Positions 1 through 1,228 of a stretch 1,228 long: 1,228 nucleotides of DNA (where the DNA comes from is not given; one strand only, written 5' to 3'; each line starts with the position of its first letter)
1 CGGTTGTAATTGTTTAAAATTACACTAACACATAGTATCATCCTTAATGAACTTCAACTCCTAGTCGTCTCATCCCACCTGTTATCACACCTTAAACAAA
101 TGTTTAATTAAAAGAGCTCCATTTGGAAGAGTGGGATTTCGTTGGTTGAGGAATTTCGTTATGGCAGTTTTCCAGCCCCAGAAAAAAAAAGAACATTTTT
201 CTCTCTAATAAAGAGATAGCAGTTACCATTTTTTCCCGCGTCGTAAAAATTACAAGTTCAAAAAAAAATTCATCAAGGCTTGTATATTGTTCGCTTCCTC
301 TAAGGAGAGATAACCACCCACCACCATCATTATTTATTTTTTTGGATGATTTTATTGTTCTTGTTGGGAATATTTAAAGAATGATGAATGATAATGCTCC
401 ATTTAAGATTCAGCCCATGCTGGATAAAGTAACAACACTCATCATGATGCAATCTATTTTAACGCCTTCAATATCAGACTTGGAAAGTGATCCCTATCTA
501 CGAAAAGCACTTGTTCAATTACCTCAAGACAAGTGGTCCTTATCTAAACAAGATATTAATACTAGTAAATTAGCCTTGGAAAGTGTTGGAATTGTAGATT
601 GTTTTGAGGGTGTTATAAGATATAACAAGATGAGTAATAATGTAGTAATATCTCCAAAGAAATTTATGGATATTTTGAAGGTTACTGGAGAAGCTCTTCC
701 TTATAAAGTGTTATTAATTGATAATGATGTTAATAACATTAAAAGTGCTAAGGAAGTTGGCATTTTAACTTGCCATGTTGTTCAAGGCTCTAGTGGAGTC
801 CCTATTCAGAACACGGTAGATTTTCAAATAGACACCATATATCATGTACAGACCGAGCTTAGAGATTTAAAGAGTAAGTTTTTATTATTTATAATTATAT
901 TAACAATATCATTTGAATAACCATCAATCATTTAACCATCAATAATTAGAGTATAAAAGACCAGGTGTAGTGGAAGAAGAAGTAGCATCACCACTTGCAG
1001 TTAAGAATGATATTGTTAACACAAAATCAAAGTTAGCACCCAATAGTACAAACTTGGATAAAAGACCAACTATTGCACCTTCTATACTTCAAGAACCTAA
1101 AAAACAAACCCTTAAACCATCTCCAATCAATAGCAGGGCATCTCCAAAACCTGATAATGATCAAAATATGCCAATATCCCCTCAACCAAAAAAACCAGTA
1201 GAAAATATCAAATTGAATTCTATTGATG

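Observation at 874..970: Unannotated small intron with canonical GTAAGT donor and three in-phase AG acceptors; the ORF track truncates the gene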

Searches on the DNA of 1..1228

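Call 34: search_rna_families(source=window, threshold=evalue, max_evalue=1)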
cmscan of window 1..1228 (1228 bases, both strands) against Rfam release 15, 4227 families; matches with E-value up to 1: 2.
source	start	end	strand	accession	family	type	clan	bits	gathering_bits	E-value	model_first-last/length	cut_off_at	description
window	1027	1057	-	RF00713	mir-239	Gene; miRNA;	-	18.2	49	0.91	1-74/74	no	mir-239 microRNA precursor family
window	319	364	-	RF01675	CrcZ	Gene; sRNA;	-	13.7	95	0.41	1-398/398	no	Pseudomonas sRNA CrcZ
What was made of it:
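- Tried and rejected: Rfam on the window returned only chance-level matches (call 34).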
